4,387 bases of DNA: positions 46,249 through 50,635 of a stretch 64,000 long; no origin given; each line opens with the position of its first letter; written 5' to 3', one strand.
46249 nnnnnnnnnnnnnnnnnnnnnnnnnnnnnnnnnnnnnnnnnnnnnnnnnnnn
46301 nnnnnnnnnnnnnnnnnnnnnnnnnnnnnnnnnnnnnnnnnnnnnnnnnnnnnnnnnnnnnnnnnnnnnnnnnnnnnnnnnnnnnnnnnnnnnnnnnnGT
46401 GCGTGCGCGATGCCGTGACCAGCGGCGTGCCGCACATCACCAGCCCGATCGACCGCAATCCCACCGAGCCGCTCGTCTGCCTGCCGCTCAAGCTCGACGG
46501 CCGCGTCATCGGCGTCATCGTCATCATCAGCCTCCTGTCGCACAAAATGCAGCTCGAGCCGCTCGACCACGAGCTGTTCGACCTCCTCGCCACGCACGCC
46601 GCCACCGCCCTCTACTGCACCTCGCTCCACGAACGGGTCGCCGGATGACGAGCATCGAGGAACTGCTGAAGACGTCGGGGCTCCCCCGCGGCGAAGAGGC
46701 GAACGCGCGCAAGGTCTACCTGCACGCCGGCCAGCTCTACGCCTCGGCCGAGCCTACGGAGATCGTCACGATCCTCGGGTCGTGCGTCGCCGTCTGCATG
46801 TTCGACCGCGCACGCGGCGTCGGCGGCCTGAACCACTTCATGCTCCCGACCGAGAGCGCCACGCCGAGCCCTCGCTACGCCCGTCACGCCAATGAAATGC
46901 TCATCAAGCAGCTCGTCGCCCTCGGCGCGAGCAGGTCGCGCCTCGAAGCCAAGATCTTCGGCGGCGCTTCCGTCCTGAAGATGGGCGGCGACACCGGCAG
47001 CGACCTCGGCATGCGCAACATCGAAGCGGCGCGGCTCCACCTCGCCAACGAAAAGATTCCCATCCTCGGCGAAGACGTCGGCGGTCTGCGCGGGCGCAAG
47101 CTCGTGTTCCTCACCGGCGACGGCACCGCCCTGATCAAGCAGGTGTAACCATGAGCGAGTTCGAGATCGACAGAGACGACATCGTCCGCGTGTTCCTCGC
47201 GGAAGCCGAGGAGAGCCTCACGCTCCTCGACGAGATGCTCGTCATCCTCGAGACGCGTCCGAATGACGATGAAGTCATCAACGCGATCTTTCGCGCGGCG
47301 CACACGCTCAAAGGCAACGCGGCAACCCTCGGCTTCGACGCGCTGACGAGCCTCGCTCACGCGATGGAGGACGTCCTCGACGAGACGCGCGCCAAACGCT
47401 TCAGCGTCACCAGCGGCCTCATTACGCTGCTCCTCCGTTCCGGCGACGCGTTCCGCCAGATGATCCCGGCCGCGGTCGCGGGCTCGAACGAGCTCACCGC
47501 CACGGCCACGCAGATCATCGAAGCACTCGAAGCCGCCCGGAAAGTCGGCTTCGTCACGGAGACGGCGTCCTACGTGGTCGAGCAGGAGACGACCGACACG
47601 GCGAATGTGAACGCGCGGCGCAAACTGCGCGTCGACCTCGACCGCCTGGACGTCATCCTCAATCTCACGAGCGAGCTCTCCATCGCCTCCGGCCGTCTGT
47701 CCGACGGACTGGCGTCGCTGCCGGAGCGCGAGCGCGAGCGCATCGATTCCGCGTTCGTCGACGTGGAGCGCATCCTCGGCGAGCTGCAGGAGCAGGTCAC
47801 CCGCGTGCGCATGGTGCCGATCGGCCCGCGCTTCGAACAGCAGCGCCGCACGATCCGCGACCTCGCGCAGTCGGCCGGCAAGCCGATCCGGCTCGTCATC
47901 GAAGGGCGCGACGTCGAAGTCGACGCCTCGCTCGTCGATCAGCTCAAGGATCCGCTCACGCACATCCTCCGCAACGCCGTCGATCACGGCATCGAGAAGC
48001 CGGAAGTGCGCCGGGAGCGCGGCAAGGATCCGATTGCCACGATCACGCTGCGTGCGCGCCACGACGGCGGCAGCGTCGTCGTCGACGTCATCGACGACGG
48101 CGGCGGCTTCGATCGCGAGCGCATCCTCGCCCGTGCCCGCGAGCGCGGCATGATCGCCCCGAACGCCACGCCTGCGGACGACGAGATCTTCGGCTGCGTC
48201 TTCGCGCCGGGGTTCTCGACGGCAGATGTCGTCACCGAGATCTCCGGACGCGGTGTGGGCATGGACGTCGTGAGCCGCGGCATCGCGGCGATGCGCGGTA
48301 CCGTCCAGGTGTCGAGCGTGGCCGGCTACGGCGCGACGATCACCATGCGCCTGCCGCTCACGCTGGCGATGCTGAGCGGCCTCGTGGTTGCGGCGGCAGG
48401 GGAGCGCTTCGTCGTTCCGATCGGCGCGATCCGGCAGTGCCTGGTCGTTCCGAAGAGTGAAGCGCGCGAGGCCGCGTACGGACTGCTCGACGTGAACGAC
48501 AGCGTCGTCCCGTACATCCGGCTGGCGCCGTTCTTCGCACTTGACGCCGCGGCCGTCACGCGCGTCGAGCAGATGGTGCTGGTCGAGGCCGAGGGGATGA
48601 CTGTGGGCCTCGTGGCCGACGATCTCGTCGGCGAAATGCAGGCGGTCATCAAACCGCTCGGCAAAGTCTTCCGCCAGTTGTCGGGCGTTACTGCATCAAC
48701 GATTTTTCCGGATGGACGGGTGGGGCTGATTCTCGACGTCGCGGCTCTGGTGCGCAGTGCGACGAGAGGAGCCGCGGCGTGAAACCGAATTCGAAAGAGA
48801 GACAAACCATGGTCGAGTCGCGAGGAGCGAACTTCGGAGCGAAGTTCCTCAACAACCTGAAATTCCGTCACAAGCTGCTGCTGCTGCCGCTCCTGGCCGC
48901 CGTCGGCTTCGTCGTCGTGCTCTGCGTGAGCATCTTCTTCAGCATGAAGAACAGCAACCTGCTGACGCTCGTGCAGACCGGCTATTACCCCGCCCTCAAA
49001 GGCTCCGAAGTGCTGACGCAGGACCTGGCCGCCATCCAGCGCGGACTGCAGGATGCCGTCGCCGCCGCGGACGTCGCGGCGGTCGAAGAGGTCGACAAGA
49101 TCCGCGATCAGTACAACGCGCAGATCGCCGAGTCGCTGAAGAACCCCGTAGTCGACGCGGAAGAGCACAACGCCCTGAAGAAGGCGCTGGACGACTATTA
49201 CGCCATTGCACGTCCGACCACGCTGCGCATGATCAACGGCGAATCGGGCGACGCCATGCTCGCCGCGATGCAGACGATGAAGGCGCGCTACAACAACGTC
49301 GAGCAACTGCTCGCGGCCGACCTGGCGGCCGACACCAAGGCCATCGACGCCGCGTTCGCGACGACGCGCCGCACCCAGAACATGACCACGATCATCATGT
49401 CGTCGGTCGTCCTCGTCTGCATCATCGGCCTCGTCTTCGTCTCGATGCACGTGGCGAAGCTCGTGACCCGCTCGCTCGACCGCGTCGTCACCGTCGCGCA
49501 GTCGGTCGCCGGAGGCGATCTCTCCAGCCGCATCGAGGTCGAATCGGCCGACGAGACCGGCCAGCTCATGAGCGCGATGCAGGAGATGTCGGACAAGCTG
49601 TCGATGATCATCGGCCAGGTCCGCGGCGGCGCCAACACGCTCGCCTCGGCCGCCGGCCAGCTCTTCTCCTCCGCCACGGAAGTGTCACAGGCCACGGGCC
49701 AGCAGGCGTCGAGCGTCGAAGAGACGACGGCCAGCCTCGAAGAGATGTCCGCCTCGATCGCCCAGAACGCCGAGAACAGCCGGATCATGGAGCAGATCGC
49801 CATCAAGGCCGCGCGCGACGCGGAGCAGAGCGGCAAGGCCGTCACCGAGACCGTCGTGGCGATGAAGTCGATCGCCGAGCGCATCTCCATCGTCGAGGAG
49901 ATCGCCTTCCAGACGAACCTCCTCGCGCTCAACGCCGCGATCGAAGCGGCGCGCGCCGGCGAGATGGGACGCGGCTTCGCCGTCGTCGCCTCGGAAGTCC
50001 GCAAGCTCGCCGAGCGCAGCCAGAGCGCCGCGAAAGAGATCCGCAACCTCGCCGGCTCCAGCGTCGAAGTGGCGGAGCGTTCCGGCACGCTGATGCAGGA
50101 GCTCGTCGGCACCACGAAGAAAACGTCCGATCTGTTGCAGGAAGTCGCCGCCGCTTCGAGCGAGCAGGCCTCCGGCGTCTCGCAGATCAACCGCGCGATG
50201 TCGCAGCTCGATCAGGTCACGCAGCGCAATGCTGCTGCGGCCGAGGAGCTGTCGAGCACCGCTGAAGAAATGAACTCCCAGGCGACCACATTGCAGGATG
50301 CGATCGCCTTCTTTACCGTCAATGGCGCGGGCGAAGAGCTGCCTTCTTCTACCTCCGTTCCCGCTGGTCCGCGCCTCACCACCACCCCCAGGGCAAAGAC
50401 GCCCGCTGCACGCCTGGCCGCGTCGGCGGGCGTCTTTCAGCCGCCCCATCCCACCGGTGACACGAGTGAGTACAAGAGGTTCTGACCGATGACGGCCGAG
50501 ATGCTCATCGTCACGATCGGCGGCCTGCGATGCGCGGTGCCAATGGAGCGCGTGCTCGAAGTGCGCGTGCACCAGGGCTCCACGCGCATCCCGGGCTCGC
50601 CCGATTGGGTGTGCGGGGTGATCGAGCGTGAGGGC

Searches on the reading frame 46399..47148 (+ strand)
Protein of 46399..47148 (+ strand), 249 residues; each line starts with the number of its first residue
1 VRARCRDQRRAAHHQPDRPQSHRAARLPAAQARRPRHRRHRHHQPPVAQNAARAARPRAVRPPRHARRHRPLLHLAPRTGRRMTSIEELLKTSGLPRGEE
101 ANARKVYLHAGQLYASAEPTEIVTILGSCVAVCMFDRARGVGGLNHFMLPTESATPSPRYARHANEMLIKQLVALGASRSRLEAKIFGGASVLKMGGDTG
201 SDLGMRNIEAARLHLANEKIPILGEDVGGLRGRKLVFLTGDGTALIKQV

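Call 10: search_protein_families(library=pfam, proteins=[window:46399-47148:+])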
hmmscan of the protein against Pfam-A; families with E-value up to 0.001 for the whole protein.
window:46399-47148:+ (249 aa): 1 family
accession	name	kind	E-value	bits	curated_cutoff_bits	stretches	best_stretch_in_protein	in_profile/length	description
PF03975.18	CheD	-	2.6e-25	89.1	25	1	148-248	1-108/108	CheD chemotactic sensory transduction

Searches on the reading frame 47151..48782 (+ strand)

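Call 10: search_protein_families(library=pfam, proteins=[window:47151-48782:+])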
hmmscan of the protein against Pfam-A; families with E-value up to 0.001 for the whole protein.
window:47151-48782:+ (543 aa): 4 families
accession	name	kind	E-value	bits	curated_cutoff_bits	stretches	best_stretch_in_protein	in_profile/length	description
PF01584.24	CheW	-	7.1e-22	78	23.5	1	410-536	2-136/138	CheW-like domain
PF01627.28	Hpt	-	7.9e-17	61.7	24.6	1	10-105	1-78/84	Hpt domain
PF02518.31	HATPase_c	-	4.5e-16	59.7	26.4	1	267-404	4-110/111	Histidine kinase-, DNA gyrase B-, and HSP90-like ATPase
PF02895.20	H-kinase_dim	-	9e-07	29.7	23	1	158-218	3-67/68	Signal transducing histidine kinase, homodimeric domain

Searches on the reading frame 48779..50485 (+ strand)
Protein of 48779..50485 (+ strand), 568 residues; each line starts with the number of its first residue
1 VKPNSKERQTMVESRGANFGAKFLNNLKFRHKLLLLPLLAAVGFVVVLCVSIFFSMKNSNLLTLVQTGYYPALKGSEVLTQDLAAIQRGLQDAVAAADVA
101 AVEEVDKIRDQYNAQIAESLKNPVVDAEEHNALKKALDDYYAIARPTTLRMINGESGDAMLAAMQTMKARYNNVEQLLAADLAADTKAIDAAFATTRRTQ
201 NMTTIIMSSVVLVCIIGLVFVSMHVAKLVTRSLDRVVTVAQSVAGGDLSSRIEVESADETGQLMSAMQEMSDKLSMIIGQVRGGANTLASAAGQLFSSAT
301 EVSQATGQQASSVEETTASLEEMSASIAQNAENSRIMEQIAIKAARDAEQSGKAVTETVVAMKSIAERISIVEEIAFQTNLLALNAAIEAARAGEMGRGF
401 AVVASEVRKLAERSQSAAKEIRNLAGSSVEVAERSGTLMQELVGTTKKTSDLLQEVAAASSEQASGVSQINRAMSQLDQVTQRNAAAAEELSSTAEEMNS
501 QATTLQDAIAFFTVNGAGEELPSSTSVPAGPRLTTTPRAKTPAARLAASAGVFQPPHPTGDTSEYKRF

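Call 10: search_protein_families(library=pfam, proteins=[window:48779-50485:+])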
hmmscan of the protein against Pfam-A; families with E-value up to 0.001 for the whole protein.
window:48779-50485:+ (568 aa): 2 families
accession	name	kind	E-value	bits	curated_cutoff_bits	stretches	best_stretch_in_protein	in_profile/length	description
PF00015.26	MCPsignal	-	9.5e-35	120.4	34.6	1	340-481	3-172/172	Methyl-accepting chemotaxis protein (MCP) signalling domain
PF00672.30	HAMP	-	3.4e-12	46.9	25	1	225-275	2-52/53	HAMP domain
